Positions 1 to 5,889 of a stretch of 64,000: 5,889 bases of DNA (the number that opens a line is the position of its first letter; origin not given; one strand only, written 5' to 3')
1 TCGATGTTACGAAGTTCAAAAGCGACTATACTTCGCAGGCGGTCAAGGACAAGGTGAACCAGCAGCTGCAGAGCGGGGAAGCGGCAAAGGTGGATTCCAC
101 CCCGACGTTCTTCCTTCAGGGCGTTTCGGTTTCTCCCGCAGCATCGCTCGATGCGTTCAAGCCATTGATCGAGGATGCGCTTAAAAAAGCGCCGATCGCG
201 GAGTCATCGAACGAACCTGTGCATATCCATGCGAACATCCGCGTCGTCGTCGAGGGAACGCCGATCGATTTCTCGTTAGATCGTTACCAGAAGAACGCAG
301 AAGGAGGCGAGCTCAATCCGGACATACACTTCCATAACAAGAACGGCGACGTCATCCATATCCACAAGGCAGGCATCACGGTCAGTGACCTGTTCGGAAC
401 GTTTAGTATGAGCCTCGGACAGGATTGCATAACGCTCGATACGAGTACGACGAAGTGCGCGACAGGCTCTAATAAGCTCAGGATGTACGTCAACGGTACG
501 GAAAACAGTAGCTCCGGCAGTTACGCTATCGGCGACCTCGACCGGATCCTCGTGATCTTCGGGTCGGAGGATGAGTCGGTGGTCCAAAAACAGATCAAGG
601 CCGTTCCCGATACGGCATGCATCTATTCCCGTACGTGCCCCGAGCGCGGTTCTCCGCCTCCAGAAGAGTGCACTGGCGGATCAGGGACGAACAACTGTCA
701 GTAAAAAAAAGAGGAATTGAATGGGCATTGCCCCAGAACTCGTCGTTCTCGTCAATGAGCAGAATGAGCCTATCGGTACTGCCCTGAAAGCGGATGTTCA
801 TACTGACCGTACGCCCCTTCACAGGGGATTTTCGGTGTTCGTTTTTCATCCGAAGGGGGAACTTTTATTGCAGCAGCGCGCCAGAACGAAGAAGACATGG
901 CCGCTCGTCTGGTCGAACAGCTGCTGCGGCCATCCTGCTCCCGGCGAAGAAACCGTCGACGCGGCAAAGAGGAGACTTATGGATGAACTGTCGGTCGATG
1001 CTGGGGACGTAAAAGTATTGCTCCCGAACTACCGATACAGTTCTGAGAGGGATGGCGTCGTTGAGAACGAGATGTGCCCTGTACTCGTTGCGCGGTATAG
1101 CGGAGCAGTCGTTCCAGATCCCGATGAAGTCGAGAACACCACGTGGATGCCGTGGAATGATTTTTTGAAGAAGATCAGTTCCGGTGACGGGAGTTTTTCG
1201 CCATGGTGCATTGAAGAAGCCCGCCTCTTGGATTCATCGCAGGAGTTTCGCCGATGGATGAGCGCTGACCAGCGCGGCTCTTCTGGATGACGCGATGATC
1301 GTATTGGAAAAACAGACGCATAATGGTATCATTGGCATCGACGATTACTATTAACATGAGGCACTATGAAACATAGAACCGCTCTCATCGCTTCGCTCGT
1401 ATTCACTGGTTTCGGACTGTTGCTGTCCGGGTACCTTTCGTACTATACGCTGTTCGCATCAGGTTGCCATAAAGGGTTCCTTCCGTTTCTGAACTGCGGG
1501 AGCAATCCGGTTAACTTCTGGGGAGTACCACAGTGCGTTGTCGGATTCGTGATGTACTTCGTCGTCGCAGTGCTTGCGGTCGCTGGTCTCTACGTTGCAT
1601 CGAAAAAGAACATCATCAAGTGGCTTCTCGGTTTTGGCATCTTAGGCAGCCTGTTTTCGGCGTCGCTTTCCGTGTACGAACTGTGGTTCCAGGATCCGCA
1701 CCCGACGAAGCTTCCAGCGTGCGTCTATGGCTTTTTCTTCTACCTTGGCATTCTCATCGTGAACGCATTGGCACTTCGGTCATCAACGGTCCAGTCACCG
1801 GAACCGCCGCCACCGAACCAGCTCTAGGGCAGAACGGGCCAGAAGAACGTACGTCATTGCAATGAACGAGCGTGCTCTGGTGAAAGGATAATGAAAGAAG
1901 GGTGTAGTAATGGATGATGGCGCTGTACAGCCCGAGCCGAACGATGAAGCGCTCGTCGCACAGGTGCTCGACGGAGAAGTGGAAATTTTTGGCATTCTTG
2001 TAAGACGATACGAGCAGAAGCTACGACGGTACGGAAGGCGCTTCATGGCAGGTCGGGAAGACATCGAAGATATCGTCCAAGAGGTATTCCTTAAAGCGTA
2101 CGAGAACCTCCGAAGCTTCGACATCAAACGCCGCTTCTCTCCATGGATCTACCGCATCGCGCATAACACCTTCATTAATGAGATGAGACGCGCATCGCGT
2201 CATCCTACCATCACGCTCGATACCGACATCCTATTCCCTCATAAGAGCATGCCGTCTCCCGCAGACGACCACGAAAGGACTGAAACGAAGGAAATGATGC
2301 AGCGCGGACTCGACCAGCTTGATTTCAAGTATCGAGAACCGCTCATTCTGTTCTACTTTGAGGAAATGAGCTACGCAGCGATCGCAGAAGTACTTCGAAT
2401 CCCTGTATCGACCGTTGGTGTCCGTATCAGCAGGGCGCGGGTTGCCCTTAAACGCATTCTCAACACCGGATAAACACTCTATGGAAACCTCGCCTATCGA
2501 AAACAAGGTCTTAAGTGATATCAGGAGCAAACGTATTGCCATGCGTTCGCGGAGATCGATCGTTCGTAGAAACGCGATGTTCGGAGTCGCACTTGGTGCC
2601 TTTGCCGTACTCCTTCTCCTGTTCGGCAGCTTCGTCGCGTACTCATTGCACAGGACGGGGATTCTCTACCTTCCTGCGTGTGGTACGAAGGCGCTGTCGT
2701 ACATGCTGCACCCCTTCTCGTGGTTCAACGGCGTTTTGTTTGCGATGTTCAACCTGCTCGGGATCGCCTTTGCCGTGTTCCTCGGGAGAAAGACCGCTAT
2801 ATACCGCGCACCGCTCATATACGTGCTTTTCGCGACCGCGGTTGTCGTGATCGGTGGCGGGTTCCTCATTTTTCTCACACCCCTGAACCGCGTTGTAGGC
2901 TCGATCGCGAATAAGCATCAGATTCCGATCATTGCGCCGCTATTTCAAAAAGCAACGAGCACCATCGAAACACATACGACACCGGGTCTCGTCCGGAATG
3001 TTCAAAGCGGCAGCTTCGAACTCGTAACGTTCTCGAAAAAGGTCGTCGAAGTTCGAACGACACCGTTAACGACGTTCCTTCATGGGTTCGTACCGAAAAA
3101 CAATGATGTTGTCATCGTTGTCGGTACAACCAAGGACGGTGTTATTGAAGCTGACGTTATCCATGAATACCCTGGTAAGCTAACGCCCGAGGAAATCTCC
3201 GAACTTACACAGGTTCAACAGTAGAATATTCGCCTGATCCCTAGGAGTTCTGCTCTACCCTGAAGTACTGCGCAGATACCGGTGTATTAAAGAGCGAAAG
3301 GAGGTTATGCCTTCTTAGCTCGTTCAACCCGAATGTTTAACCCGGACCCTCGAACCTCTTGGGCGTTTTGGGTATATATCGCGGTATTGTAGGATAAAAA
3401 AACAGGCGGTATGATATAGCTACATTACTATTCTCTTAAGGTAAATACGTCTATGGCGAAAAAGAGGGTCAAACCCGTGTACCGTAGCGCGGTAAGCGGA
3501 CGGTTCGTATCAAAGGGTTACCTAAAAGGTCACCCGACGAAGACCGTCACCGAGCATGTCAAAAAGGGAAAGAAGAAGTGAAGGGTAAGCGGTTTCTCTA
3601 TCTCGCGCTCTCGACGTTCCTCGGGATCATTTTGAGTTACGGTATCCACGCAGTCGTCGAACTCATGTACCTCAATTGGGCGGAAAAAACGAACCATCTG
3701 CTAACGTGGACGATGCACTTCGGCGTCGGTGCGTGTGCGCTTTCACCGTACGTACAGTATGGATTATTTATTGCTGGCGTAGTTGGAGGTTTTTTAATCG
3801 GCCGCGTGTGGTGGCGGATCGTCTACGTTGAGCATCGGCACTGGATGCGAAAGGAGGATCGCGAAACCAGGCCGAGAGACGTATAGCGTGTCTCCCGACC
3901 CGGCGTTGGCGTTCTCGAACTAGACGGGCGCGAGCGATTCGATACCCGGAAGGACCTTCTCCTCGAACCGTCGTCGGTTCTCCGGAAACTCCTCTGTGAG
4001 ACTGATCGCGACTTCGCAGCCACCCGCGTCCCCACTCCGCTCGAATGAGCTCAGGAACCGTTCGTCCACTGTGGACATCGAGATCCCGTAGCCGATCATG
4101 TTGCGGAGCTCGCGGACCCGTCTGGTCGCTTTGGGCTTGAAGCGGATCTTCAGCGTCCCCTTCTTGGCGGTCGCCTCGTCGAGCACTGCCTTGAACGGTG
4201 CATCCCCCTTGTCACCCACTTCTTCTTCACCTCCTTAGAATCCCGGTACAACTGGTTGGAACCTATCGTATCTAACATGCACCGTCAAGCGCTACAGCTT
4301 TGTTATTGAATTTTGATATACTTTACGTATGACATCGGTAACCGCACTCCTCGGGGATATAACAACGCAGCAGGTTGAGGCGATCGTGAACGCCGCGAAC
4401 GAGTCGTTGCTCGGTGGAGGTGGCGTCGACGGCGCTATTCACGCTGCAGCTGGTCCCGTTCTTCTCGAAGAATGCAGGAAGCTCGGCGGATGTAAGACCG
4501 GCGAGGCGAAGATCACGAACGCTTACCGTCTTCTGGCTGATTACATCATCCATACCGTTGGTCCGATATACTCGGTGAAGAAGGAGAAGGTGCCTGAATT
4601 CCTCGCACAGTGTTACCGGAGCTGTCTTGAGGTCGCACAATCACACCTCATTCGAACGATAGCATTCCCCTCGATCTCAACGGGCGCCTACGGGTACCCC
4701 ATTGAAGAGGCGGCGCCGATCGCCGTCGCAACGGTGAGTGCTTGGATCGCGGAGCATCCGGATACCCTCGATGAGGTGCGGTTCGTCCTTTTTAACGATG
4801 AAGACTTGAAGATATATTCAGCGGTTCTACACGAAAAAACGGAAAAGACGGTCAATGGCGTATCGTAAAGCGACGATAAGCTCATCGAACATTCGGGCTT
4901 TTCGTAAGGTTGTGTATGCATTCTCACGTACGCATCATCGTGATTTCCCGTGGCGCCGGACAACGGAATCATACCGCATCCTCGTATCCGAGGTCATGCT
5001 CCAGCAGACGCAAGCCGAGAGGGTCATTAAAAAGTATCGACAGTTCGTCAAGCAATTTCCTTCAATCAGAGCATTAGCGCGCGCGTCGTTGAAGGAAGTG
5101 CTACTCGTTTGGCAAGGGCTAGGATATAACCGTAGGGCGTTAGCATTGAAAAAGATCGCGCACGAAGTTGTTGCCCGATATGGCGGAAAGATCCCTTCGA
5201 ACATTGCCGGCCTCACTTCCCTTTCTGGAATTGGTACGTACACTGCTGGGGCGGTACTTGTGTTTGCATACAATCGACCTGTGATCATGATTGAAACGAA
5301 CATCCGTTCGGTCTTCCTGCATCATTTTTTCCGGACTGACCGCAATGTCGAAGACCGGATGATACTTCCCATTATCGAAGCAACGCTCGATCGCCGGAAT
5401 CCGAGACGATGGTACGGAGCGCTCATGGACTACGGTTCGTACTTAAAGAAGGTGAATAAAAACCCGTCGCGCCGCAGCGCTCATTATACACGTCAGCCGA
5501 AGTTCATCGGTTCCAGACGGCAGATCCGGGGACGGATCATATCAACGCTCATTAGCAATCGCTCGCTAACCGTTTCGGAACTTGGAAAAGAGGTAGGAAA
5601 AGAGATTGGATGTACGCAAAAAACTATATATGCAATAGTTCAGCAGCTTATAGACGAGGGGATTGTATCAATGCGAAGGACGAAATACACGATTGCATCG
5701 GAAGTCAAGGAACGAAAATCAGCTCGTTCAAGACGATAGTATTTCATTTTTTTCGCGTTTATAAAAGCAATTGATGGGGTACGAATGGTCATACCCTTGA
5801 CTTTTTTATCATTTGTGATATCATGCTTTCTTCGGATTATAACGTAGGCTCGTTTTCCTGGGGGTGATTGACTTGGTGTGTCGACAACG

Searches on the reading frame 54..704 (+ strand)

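Call 29: search_protein_families(library=pfam, proteins=[window:54-704:+], max_evalue=0.001)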
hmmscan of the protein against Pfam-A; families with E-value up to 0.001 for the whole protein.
window:54-704:+ (216 aa): 0 families

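Call 80: search_protein_families(library=pfam, proteins=[window:54-704:+], max_evalue=1)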
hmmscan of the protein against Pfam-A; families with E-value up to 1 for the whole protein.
window:54-704:+ (216 aa): 1 family
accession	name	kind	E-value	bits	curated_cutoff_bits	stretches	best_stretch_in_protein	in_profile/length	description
PF13462.12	Thioredoxin_4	-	0.054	14.1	23.2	1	4-41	128-165/165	Thioredoxin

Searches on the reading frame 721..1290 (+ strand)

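Call 79: search_protein_families(library=pfam, proteins=[window:721-1290:+], max_evalue=0.01)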
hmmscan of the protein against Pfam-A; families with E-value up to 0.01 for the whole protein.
window:721-1290:+ (189 aa): 1 family
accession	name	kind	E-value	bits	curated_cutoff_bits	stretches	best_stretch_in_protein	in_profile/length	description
PF00293.34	NUDIX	-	2.7e-20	73.2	21.1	1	33-163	2-134/134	NUDIX domain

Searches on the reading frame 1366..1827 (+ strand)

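Call 79: search_protein_families(library=pfam, proteins=[window:1366-1827:+], max_evalue=0.01)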
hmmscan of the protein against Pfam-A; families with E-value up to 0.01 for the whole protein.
window:1366-1827:+ (153 aa): 2 families
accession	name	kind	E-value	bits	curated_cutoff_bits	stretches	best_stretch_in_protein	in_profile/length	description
PF07884.19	VKOR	-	1.6e-06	28.7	27.5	1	10-106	3-109/134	Vitamin K epoxide reductase family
PF02600.21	DsbB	-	0.0028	18.5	22.1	1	55-120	32-93/148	Disulfide bond formation protein DsbB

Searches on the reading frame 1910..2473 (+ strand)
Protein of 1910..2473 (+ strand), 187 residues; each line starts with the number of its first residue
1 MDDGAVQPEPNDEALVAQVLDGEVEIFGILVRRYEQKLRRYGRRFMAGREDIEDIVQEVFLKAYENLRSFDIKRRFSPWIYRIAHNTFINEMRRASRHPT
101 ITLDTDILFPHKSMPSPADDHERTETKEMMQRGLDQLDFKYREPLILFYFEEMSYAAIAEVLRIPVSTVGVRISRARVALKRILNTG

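Call 79: search_protein_families(library=pfam, proteins=[window:1910-2473:+], max_evalue=0.01)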
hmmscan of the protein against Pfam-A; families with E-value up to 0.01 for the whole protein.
window:1910-2473:+ (187 aa): 4 families
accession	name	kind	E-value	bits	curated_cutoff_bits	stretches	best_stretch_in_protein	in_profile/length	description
PF04542.20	Sigma70_r2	-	2.6e-19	69.2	24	1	30-97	1-70/71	Sigma-70 region 2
PF08281.18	Sigma70_r4_2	-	4.4e-15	55.5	25.7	1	128-180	2-54/54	Sigma-70, region 4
PF04545.22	Sigma70_r4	-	1e-07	31.8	24.1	1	134-181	2-49/50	Sigma-70, region 4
PF07638.17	Sigma70_ECF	-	0.0039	17.5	21.1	0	15-184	7-183/185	ECF sigma factor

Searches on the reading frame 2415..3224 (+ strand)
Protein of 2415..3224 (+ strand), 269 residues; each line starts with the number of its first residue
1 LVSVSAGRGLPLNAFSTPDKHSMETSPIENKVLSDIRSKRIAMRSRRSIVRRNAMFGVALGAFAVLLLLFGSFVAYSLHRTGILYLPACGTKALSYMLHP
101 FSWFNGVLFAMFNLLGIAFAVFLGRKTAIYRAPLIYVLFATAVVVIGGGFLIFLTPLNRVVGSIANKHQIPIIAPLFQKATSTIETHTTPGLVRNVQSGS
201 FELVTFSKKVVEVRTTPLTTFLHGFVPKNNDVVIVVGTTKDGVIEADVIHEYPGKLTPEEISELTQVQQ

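Call 29: search_protein_families(library=pfam, proteins=[window:2415-3224:+], max_evalue=0.001)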
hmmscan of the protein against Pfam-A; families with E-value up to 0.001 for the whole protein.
window:2415-3224:+ (269 aa): 0 families

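Call 80: search_protein_families(library=pfam, proteins=[window:2415-3224:+], max_evalue=1)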
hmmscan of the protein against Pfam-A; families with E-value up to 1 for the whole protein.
window:2415-3224:+ (269 aa): 1 family
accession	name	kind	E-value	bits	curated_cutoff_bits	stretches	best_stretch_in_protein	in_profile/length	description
PF09813.14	Coa3_cc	-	0.073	13.2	27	1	44-65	4-26/48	Cytochrome c oxidase assembly factor 3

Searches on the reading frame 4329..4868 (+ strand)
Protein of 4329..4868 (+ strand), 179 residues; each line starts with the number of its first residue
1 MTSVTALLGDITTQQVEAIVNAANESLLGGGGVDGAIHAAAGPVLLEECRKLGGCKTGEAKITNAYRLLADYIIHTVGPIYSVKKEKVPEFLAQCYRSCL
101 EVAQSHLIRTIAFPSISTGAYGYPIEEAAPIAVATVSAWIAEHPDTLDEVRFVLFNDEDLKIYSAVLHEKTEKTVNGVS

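Call 79: search_protein_families(library=pfam, proteins=[window:4329-4868:+], max_evalue=0.01)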
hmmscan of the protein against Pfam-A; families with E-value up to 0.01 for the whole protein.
window:4329-4868:+ (179 aa): 1 family
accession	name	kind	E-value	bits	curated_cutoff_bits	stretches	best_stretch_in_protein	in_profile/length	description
PF01661.27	Macro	-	3.7e-45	153.1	22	1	20-132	1-118/118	Macro domain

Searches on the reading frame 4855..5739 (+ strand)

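Call 29: search_protein_families(library=pfam, proteins=[window:4855-5739:+], max_evalue=0.001)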
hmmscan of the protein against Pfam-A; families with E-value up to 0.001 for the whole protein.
window:4855-5739:+ (294 aa): 3 families
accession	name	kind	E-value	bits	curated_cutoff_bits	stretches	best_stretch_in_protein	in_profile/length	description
PF00730.31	HhH-GPD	-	8.6e-15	55.4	26.2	1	44-163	1-92/108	HhH-GPD superfamily base excision DNA repair protein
PF22194.2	F-93_WHD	-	2.2e-07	31.2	28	1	232-275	6-49/62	F-93, winged-helix domain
PF00633.29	HHH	-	1.5e-05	25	24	1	108-136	1-29/30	Helix-hairpin-helix motif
